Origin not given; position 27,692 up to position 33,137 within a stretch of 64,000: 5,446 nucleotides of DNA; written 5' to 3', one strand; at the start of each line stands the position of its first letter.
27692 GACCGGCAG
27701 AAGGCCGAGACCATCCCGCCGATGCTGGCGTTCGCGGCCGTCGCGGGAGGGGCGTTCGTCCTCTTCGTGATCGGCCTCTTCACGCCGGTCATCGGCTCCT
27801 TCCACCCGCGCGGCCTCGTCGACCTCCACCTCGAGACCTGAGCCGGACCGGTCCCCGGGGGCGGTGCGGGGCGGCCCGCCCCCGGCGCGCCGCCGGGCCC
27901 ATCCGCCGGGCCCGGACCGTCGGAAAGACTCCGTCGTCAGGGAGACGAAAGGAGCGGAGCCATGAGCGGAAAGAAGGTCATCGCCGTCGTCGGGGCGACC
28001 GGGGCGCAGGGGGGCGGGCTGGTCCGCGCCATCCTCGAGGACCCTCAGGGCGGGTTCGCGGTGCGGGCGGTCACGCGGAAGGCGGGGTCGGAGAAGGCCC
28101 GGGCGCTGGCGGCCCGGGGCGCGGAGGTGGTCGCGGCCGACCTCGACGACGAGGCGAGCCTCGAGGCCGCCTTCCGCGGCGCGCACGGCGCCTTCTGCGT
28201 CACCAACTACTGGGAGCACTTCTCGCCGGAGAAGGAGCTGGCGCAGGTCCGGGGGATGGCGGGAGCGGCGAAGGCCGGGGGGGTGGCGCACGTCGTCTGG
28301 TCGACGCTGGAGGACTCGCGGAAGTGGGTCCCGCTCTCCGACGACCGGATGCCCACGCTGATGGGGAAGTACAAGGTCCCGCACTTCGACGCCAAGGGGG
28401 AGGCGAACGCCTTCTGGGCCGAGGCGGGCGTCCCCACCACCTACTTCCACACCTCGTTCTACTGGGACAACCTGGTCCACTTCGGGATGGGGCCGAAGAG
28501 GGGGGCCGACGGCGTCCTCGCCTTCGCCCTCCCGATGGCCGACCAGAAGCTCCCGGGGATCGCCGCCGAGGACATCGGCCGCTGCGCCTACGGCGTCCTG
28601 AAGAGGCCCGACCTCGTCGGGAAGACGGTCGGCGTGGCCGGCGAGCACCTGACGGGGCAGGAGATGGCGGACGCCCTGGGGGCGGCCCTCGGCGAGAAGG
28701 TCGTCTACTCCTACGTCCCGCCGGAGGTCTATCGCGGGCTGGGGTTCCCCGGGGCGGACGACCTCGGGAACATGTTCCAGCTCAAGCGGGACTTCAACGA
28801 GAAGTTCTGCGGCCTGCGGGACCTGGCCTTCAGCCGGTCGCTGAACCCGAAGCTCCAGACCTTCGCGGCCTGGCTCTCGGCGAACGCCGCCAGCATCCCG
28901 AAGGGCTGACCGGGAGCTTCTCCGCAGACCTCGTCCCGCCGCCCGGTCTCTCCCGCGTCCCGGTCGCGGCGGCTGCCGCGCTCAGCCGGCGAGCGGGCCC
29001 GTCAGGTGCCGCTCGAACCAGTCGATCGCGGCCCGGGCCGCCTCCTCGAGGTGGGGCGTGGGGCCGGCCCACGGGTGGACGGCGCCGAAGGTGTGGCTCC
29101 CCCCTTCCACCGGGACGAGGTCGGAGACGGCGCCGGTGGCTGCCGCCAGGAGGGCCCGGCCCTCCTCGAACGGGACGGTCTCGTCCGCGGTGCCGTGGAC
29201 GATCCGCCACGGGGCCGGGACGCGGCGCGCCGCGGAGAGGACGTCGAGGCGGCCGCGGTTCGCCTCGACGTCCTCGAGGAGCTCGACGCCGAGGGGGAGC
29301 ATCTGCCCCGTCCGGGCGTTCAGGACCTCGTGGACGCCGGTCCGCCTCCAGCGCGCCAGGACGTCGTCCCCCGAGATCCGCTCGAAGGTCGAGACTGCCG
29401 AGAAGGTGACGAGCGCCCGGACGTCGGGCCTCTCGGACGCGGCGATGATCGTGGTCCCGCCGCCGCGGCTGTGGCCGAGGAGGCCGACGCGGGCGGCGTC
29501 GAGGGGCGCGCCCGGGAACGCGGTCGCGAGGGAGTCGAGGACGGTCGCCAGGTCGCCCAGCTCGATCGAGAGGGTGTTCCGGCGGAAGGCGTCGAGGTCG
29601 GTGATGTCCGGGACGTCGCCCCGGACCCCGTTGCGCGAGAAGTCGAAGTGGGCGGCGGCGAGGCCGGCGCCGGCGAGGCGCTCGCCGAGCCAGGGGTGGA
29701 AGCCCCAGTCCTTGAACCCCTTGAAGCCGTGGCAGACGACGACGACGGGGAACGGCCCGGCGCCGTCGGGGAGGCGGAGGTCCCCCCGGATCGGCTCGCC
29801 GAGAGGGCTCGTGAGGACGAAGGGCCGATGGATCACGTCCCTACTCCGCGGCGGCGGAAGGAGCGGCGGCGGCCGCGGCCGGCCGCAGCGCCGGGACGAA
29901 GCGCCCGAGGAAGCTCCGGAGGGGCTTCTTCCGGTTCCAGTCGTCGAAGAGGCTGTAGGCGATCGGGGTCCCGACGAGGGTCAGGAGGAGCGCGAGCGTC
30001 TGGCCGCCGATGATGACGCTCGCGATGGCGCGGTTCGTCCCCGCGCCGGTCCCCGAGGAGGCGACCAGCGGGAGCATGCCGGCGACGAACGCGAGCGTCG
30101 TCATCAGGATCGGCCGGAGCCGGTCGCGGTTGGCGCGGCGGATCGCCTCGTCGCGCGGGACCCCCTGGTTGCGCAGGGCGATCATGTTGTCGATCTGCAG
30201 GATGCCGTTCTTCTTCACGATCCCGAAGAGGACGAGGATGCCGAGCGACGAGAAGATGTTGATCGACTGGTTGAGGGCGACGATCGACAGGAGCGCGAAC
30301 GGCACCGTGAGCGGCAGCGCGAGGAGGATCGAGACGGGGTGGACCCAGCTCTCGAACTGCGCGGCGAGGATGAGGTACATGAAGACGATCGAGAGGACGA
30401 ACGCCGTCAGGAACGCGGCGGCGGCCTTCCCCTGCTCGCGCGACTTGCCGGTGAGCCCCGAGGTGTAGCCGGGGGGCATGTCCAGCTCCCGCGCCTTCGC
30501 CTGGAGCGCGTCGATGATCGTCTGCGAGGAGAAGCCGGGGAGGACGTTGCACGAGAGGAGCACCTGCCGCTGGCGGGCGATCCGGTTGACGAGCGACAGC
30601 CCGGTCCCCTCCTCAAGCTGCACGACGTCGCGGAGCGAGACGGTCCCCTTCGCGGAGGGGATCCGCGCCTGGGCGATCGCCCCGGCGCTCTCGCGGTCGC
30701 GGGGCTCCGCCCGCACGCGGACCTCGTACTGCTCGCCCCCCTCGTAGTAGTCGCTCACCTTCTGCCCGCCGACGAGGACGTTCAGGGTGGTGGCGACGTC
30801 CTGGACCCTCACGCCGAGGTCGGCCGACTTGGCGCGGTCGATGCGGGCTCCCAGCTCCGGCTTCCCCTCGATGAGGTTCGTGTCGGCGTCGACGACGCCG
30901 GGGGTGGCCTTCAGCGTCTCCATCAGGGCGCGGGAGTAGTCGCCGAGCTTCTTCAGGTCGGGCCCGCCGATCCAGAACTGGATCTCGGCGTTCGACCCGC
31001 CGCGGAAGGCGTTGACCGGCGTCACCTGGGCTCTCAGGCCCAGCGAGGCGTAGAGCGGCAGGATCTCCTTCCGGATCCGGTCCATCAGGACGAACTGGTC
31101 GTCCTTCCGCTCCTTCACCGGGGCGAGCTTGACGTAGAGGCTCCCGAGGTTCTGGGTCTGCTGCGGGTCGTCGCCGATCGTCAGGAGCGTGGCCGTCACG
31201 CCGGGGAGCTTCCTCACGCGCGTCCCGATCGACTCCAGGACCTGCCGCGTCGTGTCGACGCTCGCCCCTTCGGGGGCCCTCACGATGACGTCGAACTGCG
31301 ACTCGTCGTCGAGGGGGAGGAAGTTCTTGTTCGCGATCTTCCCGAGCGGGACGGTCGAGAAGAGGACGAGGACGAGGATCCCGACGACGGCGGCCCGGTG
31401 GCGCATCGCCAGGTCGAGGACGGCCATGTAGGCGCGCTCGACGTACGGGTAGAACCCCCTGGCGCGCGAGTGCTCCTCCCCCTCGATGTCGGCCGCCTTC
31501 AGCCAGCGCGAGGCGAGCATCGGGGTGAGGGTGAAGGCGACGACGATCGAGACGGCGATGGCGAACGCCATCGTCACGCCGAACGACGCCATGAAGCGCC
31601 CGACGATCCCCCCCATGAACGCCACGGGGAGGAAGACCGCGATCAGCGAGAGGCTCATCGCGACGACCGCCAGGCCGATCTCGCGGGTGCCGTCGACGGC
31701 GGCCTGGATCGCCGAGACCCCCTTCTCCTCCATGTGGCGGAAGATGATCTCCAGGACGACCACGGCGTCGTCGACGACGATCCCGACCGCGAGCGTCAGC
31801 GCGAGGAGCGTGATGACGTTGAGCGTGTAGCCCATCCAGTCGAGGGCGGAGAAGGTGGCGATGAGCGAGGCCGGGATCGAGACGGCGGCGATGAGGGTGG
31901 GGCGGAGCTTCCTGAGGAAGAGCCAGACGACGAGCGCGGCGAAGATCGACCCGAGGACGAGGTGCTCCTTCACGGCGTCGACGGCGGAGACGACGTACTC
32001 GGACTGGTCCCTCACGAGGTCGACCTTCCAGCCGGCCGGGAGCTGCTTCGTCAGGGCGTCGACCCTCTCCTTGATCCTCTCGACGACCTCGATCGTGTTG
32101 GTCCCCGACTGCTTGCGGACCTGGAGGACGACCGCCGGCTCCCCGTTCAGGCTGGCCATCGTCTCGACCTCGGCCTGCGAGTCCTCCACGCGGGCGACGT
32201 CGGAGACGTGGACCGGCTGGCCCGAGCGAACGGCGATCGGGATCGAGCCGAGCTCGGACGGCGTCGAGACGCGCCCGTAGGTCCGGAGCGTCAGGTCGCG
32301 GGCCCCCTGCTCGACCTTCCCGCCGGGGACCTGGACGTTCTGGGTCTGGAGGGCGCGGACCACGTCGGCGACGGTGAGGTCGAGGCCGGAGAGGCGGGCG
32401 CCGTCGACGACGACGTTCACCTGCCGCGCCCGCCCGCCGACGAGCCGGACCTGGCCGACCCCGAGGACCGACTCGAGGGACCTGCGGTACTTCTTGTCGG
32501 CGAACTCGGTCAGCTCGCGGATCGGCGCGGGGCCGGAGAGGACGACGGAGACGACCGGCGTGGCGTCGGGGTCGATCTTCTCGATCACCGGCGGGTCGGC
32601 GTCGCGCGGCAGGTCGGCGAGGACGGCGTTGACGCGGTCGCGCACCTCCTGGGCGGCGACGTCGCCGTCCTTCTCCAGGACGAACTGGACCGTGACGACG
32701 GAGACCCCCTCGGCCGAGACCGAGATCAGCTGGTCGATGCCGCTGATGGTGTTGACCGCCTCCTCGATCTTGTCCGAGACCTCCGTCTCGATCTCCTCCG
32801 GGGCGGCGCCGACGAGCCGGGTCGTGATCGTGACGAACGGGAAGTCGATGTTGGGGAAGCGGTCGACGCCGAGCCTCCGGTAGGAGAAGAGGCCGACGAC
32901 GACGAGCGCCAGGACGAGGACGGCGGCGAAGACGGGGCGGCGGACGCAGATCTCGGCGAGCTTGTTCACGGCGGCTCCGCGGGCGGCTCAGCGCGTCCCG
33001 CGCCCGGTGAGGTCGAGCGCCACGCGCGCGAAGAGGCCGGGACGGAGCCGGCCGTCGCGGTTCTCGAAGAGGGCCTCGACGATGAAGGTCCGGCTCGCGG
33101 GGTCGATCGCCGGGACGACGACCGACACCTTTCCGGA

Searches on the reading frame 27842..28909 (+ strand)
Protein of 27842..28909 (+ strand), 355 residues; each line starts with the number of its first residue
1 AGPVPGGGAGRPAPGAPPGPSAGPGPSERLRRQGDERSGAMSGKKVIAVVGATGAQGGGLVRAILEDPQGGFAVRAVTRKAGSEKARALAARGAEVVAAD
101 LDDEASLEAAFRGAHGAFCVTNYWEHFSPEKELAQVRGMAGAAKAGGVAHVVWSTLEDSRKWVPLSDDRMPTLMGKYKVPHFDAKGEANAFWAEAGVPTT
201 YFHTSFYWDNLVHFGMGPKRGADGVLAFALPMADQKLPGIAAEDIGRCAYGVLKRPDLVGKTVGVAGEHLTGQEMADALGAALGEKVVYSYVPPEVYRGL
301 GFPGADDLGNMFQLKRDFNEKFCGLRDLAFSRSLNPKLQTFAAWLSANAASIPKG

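Call 31: search_protein_families(library=pfam, proteins=[window:27842-28909:+], max_evalue=0.00001)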
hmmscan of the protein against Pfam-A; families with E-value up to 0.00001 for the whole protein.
window:27842-28909:+ (355 aa): 2 families
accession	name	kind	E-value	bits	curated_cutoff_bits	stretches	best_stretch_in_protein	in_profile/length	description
PF05368.20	NmrA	-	1.8e-50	172.6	27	1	44-321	2-273/298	NmrA-like family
PF13460.12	NAD_binding_10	-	5.1e-12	46.5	27.2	1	51-188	1-127/184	NAD(P)H-binding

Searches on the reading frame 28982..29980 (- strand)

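Call 31: search_protein_families(library=pfam, proteins=[window:28982-29980:-], max_evalue=0.00001)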
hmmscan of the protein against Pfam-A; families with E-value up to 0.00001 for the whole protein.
window:28982-29980:- (332 aa): 2 families
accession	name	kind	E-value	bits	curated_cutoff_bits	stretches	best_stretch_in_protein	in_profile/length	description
PF12146.15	Hydrolase_4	-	4.5e-09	36.4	27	0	78-197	5-111/239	Serine aminopeptidase, S33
PF12740.14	PETase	-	4.5e-07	30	28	1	75-194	52-156/263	PET hydrolase-like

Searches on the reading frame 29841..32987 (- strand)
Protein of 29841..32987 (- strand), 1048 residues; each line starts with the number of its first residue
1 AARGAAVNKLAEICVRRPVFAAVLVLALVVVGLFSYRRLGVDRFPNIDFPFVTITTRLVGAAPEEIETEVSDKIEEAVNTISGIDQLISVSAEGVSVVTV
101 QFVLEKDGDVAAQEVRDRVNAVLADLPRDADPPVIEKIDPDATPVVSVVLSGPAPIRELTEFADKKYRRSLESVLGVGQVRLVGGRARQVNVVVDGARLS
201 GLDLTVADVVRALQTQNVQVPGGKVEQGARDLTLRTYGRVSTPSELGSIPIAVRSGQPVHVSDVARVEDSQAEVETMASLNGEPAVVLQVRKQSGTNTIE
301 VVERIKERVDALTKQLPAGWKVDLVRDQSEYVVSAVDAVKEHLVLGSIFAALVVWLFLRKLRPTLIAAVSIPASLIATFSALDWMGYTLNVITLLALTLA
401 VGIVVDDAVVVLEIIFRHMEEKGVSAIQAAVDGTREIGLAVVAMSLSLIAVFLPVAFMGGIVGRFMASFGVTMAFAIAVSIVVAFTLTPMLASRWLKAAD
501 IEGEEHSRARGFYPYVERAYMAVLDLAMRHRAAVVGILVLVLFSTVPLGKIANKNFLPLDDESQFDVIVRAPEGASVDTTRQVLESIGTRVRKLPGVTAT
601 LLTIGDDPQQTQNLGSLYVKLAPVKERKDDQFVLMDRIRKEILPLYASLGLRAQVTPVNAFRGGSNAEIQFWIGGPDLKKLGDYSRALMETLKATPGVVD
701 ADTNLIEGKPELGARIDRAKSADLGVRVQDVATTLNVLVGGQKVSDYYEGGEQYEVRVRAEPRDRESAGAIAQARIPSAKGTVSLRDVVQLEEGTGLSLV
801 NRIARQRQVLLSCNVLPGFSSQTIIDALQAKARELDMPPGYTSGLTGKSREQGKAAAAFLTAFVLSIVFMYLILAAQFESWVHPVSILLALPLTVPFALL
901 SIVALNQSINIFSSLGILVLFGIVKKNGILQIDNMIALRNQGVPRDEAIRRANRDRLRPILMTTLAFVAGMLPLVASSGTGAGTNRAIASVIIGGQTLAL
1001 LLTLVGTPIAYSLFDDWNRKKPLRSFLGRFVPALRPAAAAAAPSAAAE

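Call 31: search_protein_families(library=pfam, proteins=[window:29841-32987:-], max_evalue=0.00001)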
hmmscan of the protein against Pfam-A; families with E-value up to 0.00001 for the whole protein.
window:29841-32987:- (1048 aa): 1 family
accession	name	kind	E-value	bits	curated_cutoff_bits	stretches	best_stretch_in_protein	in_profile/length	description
PF00873.25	ACR_tran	-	1.6e-265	884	28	1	12-1014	3-1020/1021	AcrB/AcrD/AcrF family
